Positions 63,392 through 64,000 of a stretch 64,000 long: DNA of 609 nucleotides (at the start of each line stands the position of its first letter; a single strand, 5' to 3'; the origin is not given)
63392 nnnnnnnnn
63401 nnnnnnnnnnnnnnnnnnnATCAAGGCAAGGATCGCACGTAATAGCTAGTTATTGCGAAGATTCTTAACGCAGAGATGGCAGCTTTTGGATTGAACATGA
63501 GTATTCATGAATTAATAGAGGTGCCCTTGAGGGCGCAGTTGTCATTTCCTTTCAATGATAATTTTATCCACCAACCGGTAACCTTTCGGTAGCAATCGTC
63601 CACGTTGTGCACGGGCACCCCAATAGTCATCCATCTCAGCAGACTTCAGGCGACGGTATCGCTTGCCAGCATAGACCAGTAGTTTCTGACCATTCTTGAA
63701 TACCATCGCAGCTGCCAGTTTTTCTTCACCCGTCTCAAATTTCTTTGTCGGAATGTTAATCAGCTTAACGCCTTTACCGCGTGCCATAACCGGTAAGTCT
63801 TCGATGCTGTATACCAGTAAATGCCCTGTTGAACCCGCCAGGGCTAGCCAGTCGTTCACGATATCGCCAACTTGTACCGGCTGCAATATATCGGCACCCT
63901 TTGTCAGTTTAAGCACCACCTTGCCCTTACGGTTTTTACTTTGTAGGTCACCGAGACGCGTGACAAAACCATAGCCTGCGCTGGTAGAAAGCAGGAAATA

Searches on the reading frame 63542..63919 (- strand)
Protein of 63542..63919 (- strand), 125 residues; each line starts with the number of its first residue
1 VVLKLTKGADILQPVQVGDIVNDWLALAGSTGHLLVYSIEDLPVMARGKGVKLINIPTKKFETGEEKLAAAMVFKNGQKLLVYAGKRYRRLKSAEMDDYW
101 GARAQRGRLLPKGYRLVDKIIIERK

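Call 9: search_protein_families(library=pfam, proteins=[window:63542-63919:-])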
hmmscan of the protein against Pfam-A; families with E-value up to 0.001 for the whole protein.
window:63542-63919:- (125 aa): 1 family
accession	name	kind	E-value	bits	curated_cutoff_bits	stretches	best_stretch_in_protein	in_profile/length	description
PF03989.18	DNA_gyraseA_C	-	0.0006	19.6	27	0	25-74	3-47/48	DNA gyrase C-terminal domain, beta-propeller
